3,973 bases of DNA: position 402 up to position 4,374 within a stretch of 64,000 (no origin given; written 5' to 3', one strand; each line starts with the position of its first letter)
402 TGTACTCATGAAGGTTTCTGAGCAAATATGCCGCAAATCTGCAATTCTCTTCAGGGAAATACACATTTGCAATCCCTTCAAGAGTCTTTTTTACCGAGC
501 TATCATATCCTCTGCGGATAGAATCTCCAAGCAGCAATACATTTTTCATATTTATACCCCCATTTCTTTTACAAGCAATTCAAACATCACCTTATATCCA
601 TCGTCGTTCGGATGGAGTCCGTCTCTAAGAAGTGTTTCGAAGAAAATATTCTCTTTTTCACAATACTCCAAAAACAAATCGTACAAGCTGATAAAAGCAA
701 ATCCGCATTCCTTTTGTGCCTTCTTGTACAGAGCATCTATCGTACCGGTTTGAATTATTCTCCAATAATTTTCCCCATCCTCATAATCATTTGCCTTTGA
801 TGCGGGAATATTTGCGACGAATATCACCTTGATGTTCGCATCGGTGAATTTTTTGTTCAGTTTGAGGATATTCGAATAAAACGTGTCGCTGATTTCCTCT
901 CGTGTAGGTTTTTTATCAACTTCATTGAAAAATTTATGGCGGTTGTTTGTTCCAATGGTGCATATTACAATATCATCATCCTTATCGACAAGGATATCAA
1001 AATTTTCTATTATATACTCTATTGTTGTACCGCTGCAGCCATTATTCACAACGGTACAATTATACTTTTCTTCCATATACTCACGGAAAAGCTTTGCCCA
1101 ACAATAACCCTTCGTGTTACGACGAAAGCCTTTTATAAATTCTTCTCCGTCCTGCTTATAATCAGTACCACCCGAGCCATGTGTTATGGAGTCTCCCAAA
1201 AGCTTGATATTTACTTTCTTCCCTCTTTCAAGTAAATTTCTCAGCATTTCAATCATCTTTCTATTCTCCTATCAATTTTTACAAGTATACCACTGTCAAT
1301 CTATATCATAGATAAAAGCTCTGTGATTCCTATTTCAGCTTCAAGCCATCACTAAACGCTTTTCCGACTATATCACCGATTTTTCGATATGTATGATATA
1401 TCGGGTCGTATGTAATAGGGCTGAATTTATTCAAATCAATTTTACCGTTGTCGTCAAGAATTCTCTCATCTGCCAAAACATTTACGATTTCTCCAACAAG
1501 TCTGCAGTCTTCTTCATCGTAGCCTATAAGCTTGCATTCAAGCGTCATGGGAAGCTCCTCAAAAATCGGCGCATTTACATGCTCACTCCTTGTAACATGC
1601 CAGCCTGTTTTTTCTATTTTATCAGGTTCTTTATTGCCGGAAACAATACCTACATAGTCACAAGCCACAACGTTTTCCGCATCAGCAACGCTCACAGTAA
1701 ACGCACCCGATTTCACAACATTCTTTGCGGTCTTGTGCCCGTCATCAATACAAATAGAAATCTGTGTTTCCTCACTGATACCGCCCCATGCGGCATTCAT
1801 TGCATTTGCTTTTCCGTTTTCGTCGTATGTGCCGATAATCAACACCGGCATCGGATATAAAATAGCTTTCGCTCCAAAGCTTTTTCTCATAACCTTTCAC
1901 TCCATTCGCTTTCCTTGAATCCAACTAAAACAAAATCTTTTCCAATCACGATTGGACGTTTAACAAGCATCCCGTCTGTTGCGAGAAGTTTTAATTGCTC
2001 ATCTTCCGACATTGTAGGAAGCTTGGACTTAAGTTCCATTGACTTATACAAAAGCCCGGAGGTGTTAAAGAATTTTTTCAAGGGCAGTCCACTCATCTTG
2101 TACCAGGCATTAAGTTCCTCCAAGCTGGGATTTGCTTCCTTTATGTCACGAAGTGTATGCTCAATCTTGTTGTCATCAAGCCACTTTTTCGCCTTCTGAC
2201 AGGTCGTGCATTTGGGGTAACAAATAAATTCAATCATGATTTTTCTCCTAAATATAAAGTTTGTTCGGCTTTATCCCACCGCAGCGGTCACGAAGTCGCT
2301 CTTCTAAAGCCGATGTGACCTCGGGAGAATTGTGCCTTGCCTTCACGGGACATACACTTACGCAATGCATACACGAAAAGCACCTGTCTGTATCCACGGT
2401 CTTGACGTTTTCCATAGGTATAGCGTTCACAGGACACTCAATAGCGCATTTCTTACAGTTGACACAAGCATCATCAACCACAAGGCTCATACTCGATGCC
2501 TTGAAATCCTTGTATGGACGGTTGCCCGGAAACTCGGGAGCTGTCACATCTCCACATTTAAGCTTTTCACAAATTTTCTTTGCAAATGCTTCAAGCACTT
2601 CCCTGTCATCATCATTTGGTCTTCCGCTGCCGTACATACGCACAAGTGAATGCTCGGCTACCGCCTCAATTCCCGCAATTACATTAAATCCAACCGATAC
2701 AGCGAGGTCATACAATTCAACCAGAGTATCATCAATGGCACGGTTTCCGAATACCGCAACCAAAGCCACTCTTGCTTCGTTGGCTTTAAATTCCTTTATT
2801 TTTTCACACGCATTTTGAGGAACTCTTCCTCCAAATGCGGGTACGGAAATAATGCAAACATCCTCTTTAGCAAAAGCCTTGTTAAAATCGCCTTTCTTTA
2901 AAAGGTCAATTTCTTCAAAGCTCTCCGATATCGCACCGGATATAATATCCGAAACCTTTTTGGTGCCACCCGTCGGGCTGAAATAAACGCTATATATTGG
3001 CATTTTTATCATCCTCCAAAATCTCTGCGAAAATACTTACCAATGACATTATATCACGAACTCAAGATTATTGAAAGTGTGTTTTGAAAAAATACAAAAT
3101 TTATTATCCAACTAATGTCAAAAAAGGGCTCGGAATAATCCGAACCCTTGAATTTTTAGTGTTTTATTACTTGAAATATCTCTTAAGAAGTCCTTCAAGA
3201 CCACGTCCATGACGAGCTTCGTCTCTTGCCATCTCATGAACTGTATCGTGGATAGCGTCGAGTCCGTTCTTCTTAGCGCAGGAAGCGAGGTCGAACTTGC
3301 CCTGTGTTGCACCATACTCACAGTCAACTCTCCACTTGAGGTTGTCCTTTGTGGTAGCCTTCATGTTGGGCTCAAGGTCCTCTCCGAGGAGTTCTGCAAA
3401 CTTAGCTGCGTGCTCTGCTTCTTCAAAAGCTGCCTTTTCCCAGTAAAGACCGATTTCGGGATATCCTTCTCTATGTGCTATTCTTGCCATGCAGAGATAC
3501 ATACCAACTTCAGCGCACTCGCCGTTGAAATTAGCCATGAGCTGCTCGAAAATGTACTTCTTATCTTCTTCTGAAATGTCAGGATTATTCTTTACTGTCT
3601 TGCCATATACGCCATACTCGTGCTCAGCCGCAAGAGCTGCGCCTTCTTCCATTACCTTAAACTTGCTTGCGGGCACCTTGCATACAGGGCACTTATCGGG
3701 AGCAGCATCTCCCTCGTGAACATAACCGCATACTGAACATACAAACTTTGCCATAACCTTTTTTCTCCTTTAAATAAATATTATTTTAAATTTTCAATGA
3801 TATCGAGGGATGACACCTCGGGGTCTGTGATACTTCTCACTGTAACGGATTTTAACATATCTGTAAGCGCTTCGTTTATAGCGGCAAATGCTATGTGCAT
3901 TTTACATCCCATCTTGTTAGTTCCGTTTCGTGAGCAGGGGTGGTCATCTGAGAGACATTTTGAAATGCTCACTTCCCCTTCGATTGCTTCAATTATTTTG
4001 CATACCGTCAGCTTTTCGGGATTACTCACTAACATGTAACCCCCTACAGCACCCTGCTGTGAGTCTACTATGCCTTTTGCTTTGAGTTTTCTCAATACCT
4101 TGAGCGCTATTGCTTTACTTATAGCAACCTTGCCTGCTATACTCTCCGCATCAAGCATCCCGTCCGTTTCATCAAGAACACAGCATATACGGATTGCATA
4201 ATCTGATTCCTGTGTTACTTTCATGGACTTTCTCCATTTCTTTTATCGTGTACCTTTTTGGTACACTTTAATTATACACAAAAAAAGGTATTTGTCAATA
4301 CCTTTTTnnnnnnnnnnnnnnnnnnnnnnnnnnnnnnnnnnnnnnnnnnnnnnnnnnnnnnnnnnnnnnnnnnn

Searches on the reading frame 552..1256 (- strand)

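Call 37: search_protein_families(library=pfam, max_evalue=1e-8, proteins=[window:552-1256:-])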
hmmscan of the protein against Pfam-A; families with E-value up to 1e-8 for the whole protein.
window:552-1256:- (234 aa): 2 families
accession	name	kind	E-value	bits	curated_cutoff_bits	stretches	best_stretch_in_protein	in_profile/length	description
PF13472.12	Lipase_GDSL_2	-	4.6e-20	73.3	32.9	1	19-223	1-178/178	GDSL-like Lipase/Acylhydrolase family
PF00657.28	Lipase_GDSL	-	7.3e-16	59.4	23.6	1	19-227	3-207/208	GDSL-like Lipase/Acylhydrolase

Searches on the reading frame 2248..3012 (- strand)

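Call 37: search_protein_families(library=pfam, max_evalue=1e-8, proteins=[window:2248-3012:-])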
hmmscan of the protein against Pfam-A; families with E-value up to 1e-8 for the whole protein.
window:2248-3012:- (254 aa): 2 families
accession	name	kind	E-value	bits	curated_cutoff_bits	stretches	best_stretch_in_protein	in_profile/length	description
PF00037.32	Fer4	-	2.7e-11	43.2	21.1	0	205-225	2-22/24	4Fe-4S binding domain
PF14697.11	Fer4_21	-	1.7e-09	38.1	35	1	178-224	3-54/59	4Fe-4S dicluster domain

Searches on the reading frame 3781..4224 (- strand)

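Call 37: search_protein_families(library=pfam, max_evalue=1e-8, proteins=[window:3781-4224:-])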
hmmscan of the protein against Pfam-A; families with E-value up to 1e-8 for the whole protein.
window:3781-4224:- (147 aa): 1 family
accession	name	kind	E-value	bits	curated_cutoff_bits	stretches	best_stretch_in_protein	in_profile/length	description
PF02082.26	Rrf2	-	2.3e-26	92.9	30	1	4-134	2-131/132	Iron-dependent Transcriptional regulator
